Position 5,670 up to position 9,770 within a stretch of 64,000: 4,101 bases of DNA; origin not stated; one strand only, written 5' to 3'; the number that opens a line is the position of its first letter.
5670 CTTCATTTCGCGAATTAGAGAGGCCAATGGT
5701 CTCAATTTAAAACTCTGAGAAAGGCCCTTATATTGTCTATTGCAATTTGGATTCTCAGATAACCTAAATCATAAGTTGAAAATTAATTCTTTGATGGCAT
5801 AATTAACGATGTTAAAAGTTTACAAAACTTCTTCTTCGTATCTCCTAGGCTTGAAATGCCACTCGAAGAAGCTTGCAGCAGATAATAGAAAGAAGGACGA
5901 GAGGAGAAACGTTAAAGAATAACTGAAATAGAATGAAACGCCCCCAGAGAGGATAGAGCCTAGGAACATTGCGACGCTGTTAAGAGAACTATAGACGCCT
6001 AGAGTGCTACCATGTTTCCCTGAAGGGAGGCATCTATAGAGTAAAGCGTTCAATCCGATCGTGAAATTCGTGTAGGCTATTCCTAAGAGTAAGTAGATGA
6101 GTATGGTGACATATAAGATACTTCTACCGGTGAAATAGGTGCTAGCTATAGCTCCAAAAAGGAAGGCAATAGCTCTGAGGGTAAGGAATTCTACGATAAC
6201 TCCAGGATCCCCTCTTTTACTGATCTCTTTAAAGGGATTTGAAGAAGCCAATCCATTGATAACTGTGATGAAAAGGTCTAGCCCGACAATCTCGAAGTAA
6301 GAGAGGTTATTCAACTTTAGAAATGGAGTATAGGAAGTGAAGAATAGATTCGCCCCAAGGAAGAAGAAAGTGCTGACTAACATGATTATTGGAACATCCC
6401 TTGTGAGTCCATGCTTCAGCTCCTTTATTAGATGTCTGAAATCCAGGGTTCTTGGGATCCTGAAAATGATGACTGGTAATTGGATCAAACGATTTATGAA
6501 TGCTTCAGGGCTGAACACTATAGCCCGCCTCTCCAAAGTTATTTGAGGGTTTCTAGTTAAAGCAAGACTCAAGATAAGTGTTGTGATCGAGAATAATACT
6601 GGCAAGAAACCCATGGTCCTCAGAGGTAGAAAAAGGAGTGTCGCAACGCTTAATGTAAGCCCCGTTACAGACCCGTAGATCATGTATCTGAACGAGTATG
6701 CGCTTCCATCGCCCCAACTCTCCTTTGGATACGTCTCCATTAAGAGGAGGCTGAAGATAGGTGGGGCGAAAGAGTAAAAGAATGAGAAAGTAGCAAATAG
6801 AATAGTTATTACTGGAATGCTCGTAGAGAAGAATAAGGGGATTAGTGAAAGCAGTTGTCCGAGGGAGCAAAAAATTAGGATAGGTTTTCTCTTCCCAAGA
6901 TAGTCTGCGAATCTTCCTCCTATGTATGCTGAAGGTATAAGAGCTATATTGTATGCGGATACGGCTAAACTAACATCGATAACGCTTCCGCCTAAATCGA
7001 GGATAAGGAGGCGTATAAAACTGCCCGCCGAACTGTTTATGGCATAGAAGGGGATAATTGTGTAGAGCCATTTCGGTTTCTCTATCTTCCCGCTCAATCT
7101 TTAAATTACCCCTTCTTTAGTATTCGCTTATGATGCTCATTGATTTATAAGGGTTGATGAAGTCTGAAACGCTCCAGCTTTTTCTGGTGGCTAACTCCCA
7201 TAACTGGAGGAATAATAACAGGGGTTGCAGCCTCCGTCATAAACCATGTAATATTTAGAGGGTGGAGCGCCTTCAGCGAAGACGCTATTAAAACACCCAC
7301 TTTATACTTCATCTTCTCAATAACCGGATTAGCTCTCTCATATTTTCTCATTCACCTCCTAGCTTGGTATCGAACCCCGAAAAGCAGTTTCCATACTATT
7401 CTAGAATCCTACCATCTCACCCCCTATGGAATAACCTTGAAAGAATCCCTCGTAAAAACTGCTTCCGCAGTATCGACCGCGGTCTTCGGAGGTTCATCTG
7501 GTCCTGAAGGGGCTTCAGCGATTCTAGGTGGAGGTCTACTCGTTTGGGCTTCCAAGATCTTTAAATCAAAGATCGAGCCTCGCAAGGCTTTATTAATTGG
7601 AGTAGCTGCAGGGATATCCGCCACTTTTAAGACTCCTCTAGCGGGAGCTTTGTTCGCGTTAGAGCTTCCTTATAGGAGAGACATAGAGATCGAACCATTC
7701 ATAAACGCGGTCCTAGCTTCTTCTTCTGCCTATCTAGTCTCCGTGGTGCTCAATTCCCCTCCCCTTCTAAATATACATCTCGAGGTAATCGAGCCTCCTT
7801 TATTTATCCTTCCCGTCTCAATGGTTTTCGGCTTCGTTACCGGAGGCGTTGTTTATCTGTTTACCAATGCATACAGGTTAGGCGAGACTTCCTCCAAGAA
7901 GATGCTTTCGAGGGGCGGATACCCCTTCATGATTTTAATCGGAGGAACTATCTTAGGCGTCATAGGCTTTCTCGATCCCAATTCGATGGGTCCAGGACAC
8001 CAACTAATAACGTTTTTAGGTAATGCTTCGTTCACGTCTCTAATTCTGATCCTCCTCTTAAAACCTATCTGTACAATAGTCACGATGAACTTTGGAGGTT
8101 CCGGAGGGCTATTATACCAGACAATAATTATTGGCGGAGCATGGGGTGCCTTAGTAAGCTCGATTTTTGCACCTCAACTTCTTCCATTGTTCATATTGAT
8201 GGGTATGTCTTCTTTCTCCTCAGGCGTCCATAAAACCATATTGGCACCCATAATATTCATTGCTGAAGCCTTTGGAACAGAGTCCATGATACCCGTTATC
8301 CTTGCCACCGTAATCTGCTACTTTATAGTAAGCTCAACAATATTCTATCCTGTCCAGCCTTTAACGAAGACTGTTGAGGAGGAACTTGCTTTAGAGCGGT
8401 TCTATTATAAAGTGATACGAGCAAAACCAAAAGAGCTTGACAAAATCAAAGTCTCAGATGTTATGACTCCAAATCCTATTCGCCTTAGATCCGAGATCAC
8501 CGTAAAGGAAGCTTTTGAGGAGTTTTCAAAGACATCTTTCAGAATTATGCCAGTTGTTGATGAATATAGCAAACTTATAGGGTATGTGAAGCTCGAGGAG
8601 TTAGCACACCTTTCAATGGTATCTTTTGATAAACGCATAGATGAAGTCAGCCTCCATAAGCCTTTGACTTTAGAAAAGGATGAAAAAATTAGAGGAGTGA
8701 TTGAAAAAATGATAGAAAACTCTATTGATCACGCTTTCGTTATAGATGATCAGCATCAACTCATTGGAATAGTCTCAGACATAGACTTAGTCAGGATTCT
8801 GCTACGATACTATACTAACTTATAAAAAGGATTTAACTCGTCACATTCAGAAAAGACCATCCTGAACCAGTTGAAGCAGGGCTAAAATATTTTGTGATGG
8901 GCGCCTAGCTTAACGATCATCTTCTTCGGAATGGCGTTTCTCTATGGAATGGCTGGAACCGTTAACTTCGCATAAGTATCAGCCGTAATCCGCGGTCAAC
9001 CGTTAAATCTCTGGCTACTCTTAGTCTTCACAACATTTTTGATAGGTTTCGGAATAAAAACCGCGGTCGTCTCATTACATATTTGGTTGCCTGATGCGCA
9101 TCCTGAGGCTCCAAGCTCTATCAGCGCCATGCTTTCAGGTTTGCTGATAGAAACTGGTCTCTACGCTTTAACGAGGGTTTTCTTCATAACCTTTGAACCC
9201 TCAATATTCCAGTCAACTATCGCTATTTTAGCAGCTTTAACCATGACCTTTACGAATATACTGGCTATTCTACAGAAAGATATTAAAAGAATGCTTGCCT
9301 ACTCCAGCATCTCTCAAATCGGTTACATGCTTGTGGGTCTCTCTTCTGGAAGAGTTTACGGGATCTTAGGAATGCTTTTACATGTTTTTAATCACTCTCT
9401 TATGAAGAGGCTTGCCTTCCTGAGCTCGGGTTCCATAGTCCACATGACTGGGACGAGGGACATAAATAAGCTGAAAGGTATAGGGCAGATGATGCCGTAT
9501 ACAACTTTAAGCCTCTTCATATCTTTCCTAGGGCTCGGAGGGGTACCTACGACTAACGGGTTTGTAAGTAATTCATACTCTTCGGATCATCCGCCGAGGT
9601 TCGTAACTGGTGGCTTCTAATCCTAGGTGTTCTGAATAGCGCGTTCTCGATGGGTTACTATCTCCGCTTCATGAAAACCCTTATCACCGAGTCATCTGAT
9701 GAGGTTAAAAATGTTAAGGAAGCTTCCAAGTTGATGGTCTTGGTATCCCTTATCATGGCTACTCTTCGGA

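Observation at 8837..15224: Orphaned but intact NuoL-M-M antiporter module: complex I arm lacking its N subunit and its electron-transfer half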

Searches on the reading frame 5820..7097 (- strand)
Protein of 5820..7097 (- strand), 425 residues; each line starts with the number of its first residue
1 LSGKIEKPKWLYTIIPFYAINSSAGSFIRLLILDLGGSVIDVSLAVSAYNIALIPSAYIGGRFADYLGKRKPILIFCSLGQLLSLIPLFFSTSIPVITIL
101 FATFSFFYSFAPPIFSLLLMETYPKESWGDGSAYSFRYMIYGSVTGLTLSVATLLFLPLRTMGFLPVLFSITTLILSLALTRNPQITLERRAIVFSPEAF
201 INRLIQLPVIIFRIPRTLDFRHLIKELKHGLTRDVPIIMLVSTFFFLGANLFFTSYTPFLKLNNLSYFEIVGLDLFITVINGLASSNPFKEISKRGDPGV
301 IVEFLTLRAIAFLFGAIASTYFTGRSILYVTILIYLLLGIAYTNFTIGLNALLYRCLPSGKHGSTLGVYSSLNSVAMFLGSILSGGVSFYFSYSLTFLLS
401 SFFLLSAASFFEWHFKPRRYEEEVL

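Call 6: search_protein_families(library=pfam, proteins=[window:5820-7097:-], max_evalue=0.001)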
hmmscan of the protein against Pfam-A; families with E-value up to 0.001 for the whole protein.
window:5820-7097:- (425 aa): 2 families
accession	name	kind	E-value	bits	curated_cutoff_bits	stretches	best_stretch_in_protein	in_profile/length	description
PF07690.21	MFS_1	-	2.9e-22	79.5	33.4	2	18-271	9-241/347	Major Facilitator Superfamily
PF12832.13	MFS_1_like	-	7.5e-07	28.9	25.2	1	17-398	11-372/373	MFS_1 like family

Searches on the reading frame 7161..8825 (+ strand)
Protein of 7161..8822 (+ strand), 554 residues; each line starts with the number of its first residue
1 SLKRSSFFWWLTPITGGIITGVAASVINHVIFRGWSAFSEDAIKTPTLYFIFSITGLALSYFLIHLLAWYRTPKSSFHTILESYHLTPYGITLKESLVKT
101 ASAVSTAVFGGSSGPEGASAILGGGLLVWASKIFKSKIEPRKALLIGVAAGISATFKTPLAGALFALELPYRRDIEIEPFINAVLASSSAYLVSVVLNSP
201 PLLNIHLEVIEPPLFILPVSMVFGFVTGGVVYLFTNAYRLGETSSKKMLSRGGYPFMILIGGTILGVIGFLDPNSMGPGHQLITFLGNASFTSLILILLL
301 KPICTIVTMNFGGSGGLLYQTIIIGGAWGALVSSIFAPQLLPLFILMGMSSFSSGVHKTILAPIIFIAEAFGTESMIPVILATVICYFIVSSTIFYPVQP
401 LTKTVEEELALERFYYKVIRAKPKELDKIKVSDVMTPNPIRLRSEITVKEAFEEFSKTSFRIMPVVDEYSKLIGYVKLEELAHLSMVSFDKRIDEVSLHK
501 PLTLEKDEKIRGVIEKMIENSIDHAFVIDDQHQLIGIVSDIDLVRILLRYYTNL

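Call 6: search_protein_families(library=pfam, proteins=[window:7437-8825:+], max_evalue=0.001)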
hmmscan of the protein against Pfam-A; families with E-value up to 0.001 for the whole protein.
window:7437-8825:+ (462 aa): 3 families
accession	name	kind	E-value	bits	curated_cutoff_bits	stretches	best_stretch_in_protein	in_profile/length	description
PF00654.25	Voltage_CLC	-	3.2e-47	161.8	24.8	1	3-298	39-345/346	Voltage gated chloride channel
PF00571.33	CBS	-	3.7e-21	75.6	24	2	339-391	1-53/57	CBS domain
PF01741.23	MscL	-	0.00023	21.9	27.4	1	230-316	21-102/123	Large-conductance mechanosensitive channel, MscL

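Call 73: search_protein_families(library=pfam, proteins=[window:7161-8822:+], max_evalue=0.001)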
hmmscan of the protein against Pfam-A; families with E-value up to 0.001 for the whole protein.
window:7161-8822:+ (554 aa): 3 families
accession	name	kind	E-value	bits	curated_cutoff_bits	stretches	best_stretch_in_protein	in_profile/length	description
PF00654.25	Voltage_CLC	-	6.4e-50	170.7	24.8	1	60-390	5-345/346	Voltage gated chloride channel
PF00571.33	CBS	-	6.1e-21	74.9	24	2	431-483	1-53/57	CBS domain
PF01741.23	MscL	-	0.0008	20.2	27.4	1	322-408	21-102/123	Large-conductance mechanosensitive channel, MscL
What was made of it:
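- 7161..8825 (+): ClC chloride channel with two CBS domains; left flank of the junction. The first canonical start is TTG at 7437, but the ClC domain match begins upstream of it. Pfam Voltage_CLC + CBS (calls 6, 73).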

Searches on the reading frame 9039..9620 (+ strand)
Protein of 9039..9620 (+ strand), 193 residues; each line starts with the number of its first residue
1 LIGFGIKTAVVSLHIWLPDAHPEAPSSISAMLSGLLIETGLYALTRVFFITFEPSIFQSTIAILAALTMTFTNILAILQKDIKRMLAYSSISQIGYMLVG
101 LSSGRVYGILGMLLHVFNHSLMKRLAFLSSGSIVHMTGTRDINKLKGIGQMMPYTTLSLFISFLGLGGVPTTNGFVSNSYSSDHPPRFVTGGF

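Call 6: search_protein_families(library=pfam, proteins=[window:9039-9620:+], max_evalue=0.001)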
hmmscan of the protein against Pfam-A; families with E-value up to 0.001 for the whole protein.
window:9039-9620:+ (193 aa): 2 families
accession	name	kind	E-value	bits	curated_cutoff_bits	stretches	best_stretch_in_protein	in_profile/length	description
PF00361.26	Proton_antipo_M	-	1.2e-48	166.3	21.5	1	1-179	89-269/294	NADH:quinone oxidoreductase/Mrp antiporter, TM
PF00146.26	NADHdh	-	0.00015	21.7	27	1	56-161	73-180/298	NADH dehydrogenase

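Call 7: search_protein_families(library=ncbifam, proteins=[window:9039-9620:+], max_evalue=0.001)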
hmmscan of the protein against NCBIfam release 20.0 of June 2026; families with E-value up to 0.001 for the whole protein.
window:9039-9620:+ (193 aa): 75 families (the best 25 are shown)
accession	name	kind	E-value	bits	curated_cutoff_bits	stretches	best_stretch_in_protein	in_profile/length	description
NF005086.0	PRK06521.1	equivalog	1.9e-47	162.1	667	1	1-179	217-408/669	hydrogenase 4 subunit B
NF006240.0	PRK08376.1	subfamily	3.3e-47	161.6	662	1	3-178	229-419/521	putative monovalent cation/H+ antiporter subunit D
NF005044.0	PRK06458.1-4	equivalog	2.8e-45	155.2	610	1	1-178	226-406/531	hydrogenase 4 subunit F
NF006419.0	PRK08668.1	equivalog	5.1e-45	154.3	617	1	2-177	204-392/613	NADH dehydrogenase subunit M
NF009310.0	PRK12668.1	equivalog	5.5e-41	141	564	1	1-179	191-362/584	Na(+)/H(+) antiporter subunit D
TIGR01972.1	NDH_I_M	subfamily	7.7e-41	140.3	263.8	1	1-178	214-393/486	NADH-quinone oxidoreductase subunit M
NF006418.0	PRK08667.1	equivalog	1.1e-40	139.8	794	1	2-178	213-401/644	hydrogenase membrane subunit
NF006241.0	PRK08377.1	equivalog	1.7e-40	139.5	645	1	2-177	214-392/494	NADH dehydrogenase subunit N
NF005097.0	PRK06525.1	equivalog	6.7e-39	133.9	430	1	7-178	221-396/480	hydrogenase 4 subunit D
NF009308.0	PRK12665.1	equivalog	4.2e-38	131.2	585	1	1-177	220-396/531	Na+/H+ antiporter subunit D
NF005041.0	PRK06458.1-1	equivalog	9.1e-38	130.5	951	1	1-178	226-406/526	hydrogenase 4 subunit F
NF009305.0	PRK12662.1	equivalog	6.1e-36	124.2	700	1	1-180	216-401/492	putative monovalent cation/H+ antiporter subunit D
NF005042.0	PRK06458.1-2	equivalog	1.2e-35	123.5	437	1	1-177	194-363/439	hydrogenase 4 subunit F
NF009306.0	PRK12663.1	equivalog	1.3e-35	123.2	542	1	2-177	215-392/498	Na+/H+ antiporter subunit D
NF005561.0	PRK07234.1-1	equivalog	4.1e-35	121.6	718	1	2-180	220-403/569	putative monovalent cation/H+ antiporter subunit D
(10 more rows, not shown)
